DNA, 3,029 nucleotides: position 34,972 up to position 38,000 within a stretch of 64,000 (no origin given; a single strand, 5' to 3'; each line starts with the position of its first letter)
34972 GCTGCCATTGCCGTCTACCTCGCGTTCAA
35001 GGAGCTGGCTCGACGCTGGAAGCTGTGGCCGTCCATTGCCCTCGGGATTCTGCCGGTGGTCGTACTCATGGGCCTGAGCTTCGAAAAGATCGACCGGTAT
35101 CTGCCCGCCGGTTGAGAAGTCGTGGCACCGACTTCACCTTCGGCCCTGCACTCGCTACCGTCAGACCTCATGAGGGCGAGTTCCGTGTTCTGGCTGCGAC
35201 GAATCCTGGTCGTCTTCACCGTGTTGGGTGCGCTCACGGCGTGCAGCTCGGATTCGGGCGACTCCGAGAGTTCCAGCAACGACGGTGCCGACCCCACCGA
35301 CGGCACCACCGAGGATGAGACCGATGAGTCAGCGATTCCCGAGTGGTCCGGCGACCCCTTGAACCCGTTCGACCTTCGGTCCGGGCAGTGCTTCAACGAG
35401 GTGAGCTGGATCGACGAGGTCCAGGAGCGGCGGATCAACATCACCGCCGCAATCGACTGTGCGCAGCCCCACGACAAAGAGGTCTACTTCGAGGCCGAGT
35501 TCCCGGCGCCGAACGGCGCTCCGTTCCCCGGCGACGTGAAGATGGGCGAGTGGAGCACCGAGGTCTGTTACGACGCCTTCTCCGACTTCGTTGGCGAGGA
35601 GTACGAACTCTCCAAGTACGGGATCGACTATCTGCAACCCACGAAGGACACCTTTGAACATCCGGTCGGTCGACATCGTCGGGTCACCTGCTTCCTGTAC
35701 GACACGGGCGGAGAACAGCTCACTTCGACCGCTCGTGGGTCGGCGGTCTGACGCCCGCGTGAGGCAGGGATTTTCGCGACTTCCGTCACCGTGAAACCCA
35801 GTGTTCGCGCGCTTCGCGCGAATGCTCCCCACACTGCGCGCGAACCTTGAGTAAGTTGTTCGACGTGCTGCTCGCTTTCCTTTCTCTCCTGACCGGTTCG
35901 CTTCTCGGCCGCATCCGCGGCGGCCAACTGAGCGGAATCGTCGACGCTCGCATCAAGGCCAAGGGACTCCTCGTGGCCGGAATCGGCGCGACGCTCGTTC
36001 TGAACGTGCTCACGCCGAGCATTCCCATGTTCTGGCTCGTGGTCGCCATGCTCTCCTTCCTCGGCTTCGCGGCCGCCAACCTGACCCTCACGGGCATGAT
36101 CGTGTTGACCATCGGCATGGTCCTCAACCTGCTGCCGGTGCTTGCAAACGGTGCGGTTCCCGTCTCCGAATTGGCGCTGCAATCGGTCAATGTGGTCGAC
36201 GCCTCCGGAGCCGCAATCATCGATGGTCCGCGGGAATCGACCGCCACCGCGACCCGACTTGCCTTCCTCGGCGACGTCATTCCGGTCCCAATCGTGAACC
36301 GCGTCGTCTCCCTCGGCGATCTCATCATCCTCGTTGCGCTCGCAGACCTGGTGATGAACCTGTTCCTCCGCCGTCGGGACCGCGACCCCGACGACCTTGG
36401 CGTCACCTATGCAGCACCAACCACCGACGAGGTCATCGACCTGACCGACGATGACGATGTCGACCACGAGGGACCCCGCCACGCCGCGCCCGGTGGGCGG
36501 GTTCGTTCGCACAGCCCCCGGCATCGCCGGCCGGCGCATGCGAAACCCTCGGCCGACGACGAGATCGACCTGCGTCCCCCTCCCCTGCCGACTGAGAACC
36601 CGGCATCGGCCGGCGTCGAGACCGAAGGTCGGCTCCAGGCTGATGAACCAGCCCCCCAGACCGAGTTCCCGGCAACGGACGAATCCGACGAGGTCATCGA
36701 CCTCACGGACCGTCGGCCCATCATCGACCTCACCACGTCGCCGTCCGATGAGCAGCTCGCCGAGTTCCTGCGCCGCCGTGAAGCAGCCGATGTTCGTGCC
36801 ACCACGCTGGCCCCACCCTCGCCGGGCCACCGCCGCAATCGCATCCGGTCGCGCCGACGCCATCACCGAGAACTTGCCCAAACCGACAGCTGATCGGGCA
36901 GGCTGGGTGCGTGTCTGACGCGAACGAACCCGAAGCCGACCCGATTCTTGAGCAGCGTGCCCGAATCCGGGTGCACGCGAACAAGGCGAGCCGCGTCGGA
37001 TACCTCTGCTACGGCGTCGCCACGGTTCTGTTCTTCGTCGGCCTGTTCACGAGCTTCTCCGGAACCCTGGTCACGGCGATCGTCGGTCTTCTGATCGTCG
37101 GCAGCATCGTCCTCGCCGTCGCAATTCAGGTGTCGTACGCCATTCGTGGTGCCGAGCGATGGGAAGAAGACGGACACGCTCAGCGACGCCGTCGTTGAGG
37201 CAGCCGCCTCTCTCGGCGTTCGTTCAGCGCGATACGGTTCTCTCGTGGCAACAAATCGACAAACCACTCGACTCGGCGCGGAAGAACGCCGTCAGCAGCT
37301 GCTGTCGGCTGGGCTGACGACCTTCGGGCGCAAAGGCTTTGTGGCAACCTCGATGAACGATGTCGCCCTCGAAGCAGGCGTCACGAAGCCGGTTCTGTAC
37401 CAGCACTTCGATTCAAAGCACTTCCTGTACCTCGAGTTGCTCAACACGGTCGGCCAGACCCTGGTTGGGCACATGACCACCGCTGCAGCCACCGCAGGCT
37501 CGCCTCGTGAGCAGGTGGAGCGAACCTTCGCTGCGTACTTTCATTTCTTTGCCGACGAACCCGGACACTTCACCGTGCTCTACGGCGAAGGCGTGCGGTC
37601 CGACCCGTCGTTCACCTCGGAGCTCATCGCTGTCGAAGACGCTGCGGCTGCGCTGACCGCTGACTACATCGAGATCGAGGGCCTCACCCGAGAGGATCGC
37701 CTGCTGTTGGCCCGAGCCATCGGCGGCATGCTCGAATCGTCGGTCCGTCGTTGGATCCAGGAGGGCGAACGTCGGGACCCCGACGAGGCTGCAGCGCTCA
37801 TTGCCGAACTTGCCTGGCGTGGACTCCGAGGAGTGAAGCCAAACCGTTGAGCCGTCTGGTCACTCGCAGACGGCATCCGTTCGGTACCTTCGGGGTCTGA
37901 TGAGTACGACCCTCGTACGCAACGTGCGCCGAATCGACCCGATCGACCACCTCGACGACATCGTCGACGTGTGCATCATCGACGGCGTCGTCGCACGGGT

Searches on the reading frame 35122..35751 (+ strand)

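Call 21: search_protein_families(library=pfam, proteins=[window:35122-35751:+], max_evalue=0.00001)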
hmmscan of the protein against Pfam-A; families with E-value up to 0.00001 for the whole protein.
window:35122-35751:+ (209 aa): 1 family
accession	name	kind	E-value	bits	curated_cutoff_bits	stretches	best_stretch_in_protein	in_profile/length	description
PF13845.11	Septum_form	-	7.2e-07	29.4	25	1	105-199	13-111/227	Septum formation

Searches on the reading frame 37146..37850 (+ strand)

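Call 21: search_protein_families(library=pfam, proteins=[window:37146-37850:+], max_evalue=0.00001)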
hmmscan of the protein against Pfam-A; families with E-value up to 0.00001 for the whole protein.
window:37146-37850:+ (234 aa): 3 families
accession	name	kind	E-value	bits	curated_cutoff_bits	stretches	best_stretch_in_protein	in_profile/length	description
PF00440.29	TetR_N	-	4.4e-13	49.2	24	1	52-97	1-46/47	Bacterial regulatory proteins, tetR family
PF21943.1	TetR_C_46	-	1.9e-06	28.5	27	1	120-226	1-109/109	Tetracyclin repressor-like, C-terminal domain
PF17932.6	TetR_C_24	-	5.5e-06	27.1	26.4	0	118-227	2-114/114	Tetracyclin repressor-like, C-terminal domain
